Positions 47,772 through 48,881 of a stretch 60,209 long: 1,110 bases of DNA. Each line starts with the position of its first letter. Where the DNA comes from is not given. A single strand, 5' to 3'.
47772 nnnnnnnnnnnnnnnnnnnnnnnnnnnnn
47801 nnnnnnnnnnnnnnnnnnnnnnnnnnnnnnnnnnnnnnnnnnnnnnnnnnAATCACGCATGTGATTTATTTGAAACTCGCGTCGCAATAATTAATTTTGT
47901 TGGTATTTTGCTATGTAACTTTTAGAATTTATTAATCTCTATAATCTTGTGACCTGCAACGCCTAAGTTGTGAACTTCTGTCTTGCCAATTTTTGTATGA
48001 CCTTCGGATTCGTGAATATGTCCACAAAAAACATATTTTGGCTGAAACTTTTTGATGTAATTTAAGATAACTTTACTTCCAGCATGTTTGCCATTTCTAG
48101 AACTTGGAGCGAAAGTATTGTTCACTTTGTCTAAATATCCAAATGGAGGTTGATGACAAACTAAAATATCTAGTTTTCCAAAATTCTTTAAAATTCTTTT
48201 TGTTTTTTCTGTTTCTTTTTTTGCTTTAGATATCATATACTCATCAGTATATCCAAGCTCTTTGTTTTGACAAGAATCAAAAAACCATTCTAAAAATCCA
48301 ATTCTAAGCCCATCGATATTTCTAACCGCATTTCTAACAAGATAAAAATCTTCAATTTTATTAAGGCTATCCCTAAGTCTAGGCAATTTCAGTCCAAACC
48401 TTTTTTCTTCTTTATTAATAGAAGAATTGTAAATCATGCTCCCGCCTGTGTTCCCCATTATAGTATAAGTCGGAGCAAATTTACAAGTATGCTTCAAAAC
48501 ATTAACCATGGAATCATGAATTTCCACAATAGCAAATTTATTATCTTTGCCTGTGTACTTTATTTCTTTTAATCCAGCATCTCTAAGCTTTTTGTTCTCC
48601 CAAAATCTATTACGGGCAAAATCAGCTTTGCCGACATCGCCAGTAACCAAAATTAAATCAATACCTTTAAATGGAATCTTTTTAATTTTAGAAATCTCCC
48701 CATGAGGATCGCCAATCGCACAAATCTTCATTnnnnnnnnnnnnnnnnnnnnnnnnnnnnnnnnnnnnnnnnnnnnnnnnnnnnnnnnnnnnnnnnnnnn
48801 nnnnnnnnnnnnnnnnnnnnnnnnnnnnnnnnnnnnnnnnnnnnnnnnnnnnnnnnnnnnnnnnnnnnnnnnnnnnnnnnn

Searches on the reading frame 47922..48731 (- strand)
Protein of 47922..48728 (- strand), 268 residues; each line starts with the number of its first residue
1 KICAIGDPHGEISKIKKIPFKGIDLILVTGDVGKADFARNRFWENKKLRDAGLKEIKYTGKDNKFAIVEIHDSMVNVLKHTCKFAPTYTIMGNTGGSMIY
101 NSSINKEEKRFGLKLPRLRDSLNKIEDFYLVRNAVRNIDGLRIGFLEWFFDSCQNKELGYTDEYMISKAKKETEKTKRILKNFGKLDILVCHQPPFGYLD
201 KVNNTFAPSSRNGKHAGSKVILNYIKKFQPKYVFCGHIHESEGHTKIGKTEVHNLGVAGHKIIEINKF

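Call 44: search_protein_families(library=pfam, proteins=[window:47922-48728:-], max_evalue=0.001)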
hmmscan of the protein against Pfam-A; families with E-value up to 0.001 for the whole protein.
window:47922-48728:- (268 aa): 3 families
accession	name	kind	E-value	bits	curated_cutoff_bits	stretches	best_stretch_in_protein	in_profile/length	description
PF00149.33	Metallophos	-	7.5e-11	43.3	21.5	1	1-240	2-190/191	Calcineurin-like phosphoesterase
PF14582.11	Metallophos_3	-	1.9e-10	41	28.2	1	170-256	158-237/259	Metallophosphoesterase, calcineurin superfamily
PF12850.12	Metallophos_2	-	1.1e-05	25.9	27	0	170-259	66-136/154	Calcineurin-like phosphoesterase superfamily domain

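Call 52: find_encoding_contigs(protein=window:47922-48728:-, flank=1500, max_places=10)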
Protein window:47922-48728:- (268 aa): no gene with exactly this product is on record in the collection.

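Call 53: find_encoding_contigs(protein=window:47925-48731:-, flank=1500, max_places=10)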
Protein window:47925-48731:- (269 aa): 7 contigs read that carry it; 6 places shown.
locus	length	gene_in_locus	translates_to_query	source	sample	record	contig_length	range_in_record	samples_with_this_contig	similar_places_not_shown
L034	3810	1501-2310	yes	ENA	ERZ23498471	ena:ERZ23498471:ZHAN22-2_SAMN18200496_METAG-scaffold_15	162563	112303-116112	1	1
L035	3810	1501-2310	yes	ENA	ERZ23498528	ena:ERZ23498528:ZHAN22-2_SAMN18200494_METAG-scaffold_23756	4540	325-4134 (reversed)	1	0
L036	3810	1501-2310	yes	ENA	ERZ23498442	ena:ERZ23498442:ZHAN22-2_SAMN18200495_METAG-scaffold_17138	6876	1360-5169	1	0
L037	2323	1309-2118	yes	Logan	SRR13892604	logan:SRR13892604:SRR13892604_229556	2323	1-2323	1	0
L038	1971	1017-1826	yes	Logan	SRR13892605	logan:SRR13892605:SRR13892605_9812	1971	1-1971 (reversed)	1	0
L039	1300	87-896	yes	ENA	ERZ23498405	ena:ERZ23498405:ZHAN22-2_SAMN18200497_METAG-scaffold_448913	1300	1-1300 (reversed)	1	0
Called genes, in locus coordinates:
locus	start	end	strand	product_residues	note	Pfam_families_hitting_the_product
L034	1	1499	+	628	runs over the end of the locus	PF18765:Polbeta (faint), PF01909:NTP_transf_2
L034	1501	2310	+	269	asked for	PF00149:Metallophos, PF12850:Metallophos_2 (faint), PF14582:Metallophos_3 (weak)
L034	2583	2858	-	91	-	PF01096:Zn_ribbon_TFIIS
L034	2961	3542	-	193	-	-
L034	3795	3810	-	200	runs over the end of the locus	-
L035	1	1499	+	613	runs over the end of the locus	PF18765:Polbeta (faint), PF01909:NTP_transf_2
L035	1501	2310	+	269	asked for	PF00149:Metallophos, PF12850:Metallophos_2 (faint), PF14582:Metallophos_3 (weak)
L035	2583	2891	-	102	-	PF02150:Zn_ribbon_RPB9 (weak), PF01096:Zn_ribbon_TFIIS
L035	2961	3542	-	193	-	-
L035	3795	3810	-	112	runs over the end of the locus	?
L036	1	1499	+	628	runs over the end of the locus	PF18765:Polbeta (faint), PF01909:NTP_transf_2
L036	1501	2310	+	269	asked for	PF00149:Metallophos, PF12850:Metallophos_2 (faint), PF14582:Metallophos_3 (weak)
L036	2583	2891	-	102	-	PF02150:Zn_ribbon_RPB9 (weak), PF01096:Zn_ribbon_TFIIS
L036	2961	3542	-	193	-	-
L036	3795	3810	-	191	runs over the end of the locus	-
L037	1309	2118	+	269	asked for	PF00149:Metallophos, PF12850:Metallophos_2 (faint), PF14582:Metallophos_3 (weak)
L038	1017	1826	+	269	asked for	PF00149:Metallophos, PF12850:Metallophos_2 (faint), PF14582:Metallophos_3 (weak)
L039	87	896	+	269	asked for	PF00149:Metallophos, PF12850:Metallophos_2 (faint), PF14582:Metallophos_3 (weak)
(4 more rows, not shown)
